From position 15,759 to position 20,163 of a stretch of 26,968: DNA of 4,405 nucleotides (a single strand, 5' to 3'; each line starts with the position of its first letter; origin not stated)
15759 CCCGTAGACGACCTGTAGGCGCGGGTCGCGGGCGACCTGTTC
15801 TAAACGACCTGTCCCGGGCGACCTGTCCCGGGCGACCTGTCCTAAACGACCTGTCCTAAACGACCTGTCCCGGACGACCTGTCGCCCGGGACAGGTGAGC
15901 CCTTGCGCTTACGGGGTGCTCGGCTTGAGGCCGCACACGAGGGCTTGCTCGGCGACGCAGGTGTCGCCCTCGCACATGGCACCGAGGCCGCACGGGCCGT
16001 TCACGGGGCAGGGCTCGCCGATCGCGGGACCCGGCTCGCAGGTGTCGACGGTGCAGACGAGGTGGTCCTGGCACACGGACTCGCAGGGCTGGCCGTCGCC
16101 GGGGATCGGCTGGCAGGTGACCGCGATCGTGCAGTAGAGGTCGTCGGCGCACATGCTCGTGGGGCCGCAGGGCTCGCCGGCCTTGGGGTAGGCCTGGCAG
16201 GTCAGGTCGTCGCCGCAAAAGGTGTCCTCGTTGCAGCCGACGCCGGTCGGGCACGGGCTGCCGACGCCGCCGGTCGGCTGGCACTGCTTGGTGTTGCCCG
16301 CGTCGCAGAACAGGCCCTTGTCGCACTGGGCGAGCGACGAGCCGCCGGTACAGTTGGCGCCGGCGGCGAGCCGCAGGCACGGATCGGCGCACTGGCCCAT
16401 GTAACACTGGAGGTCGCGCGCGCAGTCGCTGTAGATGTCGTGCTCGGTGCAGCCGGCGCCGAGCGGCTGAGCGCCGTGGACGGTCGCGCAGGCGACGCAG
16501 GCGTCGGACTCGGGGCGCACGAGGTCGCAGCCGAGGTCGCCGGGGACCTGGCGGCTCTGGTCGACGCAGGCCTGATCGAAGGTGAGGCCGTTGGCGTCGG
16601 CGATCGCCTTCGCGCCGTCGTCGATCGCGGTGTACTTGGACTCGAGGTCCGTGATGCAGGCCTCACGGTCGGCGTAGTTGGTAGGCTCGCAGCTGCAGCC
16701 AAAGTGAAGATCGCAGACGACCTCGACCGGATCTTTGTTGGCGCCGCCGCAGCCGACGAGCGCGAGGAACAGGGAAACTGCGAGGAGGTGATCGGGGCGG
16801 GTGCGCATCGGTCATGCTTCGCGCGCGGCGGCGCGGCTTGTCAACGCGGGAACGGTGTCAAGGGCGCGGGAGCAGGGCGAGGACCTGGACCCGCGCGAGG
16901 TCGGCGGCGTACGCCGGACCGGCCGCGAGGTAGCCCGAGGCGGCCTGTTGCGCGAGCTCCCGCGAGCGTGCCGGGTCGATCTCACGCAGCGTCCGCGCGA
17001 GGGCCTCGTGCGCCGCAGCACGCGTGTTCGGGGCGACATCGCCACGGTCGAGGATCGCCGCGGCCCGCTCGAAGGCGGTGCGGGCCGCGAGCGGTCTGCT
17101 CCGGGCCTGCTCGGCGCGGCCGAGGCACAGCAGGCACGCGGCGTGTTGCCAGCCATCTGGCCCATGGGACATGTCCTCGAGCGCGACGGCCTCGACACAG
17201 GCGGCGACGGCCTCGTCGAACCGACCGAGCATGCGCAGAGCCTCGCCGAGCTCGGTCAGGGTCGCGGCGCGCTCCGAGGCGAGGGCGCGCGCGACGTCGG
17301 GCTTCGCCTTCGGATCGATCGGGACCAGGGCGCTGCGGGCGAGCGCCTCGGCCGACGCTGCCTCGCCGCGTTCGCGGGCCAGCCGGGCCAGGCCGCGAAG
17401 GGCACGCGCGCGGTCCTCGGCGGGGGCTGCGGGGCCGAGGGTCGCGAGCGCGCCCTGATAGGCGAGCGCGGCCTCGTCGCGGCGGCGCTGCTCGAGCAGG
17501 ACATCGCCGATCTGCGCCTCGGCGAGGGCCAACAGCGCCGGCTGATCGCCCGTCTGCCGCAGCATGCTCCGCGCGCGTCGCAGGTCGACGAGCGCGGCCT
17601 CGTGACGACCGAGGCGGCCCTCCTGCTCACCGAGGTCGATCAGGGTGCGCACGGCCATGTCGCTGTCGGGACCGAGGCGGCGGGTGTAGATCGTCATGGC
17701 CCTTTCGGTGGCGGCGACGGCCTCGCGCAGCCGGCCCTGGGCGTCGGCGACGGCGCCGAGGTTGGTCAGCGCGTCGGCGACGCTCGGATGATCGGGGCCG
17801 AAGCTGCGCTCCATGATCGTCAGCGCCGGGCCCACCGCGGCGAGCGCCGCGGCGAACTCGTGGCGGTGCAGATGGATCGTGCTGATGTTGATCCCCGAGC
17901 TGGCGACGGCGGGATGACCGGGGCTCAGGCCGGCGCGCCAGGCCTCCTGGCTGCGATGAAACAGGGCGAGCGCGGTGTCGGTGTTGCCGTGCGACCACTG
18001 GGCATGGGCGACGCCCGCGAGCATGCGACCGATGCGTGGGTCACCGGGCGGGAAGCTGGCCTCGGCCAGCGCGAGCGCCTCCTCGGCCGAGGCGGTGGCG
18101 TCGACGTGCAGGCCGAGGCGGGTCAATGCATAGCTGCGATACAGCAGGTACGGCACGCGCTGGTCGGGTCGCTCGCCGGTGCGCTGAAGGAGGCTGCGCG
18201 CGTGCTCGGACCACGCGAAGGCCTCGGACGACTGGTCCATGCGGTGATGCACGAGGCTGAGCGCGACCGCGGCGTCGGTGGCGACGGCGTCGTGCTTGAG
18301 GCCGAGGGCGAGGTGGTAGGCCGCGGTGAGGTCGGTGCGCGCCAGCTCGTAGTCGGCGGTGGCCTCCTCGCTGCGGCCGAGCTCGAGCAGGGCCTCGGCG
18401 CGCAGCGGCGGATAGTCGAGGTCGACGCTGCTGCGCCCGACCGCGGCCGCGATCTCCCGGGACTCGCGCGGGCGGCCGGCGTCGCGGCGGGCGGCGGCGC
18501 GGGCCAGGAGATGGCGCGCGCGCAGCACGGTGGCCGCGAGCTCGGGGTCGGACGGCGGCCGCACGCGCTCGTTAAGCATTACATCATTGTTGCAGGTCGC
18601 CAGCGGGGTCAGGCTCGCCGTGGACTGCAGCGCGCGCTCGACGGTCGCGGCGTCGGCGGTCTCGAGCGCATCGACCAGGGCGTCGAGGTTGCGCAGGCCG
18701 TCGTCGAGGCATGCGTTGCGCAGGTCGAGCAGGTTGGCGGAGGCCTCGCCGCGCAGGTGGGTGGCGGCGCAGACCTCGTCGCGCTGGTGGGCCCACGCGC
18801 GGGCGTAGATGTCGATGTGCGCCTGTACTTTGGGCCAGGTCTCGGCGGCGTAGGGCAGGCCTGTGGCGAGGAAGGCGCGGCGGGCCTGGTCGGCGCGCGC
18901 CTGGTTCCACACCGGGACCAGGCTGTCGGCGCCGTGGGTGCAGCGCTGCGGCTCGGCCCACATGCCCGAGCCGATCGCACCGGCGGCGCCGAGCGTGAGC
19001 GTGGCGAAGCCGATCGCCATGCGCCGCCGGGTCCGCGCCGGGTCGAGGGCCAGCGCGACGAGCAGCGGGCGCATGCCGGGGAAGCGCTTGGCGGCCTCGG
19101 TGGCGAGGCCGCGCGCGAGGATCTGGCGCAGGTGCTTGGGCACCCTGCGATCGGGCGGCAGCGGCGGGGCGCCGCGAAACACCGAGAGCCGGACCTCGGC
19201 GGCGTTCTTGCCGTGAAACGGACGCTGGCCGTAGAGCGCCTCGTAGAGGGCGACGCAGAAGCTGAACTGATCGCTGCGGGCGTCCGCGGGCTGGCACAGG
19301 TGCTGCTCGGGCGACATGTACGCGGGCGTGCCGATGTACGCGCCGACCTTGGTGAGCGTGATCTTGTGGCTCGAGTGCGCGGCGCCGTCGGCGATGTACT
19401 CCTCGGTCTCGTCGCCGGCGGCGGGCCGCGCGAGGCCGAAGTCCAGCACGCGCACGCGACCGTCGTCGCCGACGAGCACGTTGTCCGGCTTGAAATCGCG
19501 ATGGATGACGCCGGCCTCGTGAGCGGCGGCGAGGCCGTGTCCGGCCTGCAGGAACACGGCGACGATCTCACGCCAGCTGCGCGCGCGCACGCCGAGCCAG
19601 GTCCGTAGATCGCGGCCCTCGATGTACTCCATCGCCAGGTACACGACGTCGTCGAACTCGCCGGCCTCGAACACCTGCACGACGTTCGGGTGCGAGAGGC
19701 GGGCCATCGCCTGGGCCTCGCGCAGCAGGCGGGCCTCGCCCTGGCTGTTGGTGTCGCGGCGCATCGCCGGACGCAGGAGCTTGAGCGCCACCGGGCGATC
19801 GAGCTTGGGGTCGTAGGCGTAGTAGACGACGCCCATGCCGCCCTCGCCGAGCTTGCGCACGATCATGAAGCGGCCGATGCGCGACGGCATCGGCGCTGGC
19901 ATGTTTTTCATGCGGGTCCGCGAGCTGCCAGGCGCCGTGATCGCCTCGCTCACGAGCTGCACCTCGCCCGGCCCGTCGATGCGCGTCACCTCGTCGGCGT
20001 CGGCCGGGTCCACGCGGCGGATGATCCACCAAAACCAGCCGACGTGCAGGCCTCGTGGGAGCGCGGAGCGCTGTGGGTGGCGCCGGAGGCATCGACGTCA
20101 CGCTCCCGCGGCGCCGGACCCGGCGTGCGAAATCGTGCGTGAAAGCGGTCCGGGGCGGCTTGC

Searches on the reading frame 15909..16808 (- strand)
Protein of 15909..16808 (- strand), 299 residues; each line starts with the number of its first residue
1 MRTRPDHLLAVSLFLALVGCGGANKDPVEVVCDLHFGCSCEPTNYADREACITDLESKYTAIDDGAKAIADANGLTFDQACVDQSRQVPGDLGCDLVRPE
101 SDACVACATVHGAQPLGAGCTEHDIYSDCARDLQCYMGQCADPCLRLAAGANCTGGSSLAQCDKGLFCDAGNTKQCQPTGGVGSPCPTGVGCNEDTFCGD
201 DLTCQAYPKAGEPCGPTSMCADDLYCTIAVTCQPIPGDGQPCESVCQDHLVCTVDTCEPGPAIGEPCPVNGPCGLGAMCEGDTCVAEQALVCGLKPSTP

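Call 14: search_protein_families(library=pfam, proteins=[window:15909-16808:-], max_evalue=0.01)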
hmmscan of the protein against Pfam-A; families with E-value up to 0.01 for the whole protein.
window:15909-16808:- (299 aa): 0 families

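Call 21: find_encoding_contigs(protein=window:15909-16808:-, flank=3000, max_places=10)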
Protein window:15909-16808:- (299 aa): 9 contigs read that carry it; 8 places shown.
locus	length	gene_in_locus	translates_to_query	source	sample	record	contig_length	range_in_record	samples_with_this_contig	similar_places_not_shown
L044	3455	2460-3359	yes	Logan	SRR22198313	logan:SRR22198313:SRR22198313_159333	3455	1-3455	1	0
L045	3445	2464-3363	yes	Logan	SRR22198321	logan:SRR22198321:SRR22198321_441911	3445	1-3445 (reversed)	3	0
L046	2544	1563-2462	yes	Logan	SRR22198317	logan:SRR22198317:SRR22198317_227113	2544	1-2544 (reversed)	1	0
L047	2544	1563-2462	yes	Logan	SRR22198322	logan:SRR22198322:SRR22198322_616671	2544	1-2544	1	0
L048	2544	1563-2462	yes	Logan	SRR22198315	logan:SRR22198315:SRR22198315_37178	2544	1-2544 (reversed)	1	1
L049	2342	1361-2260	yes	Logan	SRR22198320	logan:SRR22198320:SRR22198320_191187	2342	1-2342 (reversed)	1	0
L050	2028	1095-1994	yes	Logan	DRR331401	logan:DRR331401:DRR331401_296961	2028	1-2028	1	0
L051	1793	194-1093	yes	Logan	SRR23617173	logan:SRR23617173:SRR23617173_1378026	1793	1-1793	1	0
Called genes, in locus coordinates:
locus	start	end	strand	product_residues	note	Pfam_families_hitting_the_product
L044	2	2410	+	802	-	?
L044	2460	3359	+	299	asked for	-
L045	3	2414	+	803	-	?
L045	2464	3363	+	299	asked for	-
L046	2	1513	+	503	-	?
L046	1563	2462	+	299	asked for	-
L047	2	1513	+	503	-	?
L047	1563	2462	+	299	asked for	-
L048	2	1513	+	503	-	?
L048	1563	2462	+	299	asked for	-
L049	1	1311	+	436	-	?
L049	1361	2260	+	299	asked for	-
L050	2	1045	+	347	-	?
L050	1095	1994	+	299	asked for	-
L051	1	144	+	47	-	?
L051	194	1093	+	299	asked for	-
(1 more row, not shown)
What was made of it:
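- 15909..16808 (-): Convergent gene: a Cys-rich predicted lipoprotein of 299 aa. Its stop is 12 nt beyond the inverted copy. An identical protein is found in nine Logan contigs (call 21).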

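Call 23: find_homologous_proteins(query=window:15909-16808:-, max_evalue=1e-10)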
Query window:15909-16808:- (299 aa): 21 proteins with E <= 1e-10 among 1365 candidates.
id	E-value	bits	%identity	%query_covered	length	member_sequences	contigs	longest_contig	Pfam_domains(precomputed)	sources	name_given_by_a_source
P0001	1.4e-200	684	100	100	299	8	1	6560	-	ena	-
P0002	3.2e-153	528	78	100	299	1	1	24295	-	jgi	jgi:hypothetical protein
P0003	4.4e-146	505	76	99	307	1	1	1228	-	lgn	-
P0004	9.1e-142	491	73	99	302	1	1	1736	-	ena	-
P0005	3.2e-126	440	67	100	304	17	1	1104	-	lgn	-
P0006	2.1e-122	427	63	99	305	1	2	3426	-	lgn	-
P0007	5.3e-122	426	77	83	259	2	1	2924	-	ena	-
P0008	5.0e-118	413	64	99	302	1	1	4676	-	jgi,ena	-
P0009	8.6e-114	399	61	100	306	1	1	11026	-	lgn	-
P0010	6.6e-113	396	64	98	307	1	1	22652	-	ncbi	-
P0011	1.6e-112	395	62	99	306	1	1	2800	-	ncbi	-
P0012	5.0e-112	393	64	93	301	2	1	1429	-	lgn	-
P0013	1.5e-108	381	62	95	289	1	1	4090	-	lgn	-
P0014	8.9e-104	366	58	98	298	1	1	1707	-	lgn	-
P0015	8.4e-102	359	59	99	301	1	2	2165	-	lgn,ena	-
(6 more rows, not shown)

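Call 24: find_encoding_contigs(protein=P0002, flank=4000, max_places=3)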
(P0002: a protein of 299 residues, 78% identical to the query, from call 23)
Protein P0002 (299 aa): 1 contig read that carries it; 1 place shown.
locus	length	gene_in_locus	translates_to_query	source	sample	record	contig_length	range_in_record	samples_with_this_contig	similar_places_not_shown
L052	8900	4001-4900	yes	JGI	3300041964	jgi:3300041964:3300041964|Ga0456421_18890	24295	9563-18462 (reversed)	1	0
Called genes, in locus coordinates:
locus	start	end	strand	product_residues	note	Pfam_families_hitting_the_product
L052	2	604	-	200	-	-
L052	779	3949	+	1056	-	PF00069:Pkinase, PF07714:PK_Tyr_Ser-Thr, PF07719:TPR_2 (faint), PF13374:TPR_10 (faint), PF13424:TPR_12 (weak), PF24885:TPR_NPHP3, PF13424:TPR_12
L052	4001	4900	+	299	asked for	-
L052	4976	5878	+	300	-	-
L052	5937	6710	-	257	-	-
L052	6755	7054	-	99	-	-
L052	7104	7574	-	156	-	-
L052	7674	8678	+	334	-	-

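Call 25: find_encoding_contigs(protein=P0010, flank=4000, max_places=3)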
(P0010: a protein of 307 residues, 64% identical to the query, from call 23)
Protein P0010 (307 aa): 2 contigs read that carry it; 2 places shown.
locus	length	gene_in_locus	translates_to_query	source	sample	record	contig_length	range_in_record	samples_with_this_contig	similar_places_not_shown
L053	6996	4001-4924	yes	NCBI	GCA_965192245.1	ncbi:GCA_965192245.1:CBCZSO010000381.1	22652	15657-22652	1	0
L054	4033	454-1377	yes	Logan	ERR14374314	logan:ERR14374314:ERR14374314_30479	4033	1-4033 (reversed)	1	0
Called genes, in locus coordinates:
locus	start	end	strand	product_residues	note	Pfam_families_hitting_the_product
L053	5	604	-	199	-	-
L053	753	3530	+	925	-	PF00069:Pkinase, PF07714:PK_Tyr_Ser-Thr, PF13424:TPR_12, PF13374:TPR_10 (weak), PF13424:TPR_12, PF17874:TPR_MalT (weak), PF24885:TPR_NPHP3, PF13424:TPR_12 (weak), +4 more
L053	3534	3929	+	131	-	PF13424:TPR_12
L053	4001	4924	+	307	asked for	-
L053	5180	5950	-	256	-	-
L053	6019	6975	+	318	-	-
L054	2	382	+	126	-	?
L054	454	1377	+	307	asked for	-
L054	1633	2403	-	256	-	-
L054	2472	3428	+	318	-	-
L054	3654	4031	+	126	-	?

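Call 26: find_encoding_contigs(protein=P0009, flank=4000, max_places=3)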
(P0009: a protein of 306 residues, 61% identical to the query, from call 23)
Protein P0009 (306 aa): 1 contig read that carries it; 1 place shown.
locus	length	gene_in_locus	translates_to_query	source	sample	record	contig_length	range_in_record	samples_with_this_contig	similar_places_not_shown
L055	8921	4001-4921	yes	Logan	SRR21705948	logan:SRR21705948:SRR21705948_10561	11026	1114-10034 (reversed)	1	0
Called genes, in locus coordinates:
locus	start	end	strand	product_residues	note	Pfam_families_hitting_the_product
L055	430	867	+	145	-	-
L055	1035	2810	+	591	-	-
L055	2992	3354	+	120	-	PF13577:SnoaL_4 (weak), PF12680:SnoaL_2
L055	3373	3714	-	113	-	PF00085:Thioredoxin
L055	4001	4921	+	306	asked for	-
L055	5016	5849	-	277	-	-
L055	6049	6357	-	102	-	-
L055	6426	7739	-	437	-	-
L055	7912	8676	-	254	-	PF00106:adh_short, PF08659:KR, PF23441:SDR, PF13561:adh_short_C2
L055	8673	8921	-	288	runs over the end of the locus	PF02558:ApbA (weak), PF03446:NAD_binding_2, PF03807:F420_oxidored (weak), PF21761:RedAm-like_C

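Call 60: find_encoding_contigs(protein=P0001, flank=1500, max_places=6)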
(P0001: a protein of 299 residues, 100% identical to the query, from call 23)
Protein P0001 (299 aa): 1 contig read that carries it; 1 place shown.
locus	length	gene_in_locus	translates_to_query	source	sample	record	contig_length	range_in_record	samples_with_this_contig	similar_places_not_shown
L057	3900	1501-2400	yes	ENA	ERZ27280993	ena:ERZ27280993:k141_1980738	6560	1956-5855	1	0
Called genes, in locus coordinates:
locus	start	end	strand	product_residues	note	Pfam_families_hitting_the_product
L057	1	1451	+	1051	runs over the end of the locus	PF00069:Pkinase, PF07714:PK_Tyr_Ser-Thr, PF00515:TPR_1 (faint), PF13181:TPR_8 (faint), PF24885:TPR_NPHP3, PF13424:TPR_12, PF13374:TPR_10 (weak), PF13424:TPR_12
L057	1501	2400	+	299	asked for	-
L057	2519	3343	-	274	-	-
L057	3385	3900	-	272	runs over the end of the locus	-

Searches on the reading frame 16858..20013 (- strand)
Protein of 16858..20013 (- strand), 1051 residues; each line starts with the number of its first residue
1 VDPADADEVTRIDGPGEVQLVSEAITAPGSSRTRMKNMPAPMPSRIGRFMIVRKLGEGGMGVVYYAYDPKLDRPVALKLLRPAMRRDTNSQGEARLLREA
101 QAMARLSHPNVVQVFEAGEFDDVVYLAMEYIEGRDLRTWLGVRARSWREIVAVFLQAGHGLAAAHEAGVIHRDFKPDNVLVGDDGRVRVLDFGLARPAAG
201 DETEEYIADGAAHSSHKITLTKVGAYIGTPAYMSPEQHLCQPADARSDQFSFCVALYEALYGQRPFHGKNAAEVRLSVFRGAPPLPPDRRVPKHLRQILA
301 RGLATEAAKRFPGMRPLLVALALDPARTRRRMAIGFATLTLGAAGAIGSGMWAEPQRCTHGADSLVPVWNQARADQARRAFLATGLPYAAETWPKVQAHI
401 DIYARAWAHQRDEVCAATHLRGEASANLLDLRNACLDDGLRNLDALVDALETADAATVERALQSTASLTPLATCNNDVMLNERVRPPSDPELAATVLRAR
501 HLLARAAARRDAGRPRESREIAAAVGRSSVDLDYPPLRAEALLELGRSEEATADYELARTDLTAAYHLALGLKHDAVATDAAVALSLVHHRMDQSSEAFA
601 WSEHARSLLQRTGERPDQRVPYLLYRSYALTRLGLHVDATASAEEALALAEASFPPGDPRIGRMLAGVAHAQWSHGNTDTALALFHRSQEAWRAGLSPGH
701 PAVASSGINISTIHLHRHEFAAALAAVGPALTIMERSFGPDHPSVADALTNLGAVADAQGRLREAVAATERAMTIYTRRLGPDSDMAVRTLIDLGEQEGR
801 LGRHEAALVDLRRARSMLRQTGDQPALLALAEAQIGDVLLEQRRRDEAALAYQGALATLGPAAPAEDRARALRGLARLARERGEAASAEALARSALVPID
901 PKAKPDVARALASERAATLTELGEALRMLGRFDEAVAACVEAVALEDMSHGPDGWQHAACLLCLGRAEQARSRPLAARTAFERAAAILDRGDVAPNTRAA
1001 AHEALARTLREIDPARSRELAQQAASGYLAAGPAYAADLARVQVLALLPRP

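Call 14: search_protein_families(library=pfam, proteins=[window:16858-20013:-], max_evalue=0.01)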
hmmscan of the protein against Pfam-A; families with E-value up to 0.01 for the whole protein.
window:16858-20013:- (1051 aa): 13 families
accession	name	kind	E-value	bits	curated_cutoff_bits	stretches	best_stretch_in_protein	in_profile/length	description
PF00069.31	Pkinase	-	1.3e-40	140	31.7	1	50-310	2-251/263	Protein kinase domain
PF13424.12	TPR_12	-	4e-32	110.7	30.1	6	709-777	8-76/77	Tetratricopeptide repeat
PF07714.23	PK_Tyr_Ser-Thr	-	2.1e-29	103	23.1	1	51-310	3-248/258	Protein tyrosine and serine/threonine kinase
PF13374.12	TPR_10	-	1.1e-16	60.7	27.5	2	745-784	1-40/42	Tetratricopeptide repeat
PF24885.1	TPR_NPHP3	-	3.7e-14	53.1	100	1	681-780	118-217/239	Nephrocystin-3 TPR domain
PF00515.34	TPR_1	-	3.9e-11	42.7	27.8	1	916-945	1-30/34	Tetratricopeptide repeat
PF07719.23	TPR_2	-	2.6e-07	30.7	27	1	917-946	2-31/34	Tetratricopeptide repeat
PF13181.12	TPR_8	-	3.8e-06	27.1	25.7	0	918-945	3-30/34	Tetratricopeptide repeat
PF01636.29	APH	-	2.5e-05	24.6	23.2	1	147-197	151-199/239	Phosphotransferase enzyme family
PF03109.22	ABC1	-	0.0001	22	22.9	1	120-205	139-224/244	ABC1 atypical kinase-like domain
PF12330.14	Haspin_kinase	-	0.00075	19.1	25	1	121-198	182-256/364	Haspin like kinase domain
PF13432.12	TPR_16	-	0.004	18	32.7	1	835-902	3-63/65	Tetratricopeptide repeat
PF13431.12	TPR_17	-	0.0047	17.5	24.4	0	742-766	9-33/34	Tetratricopeptide repeat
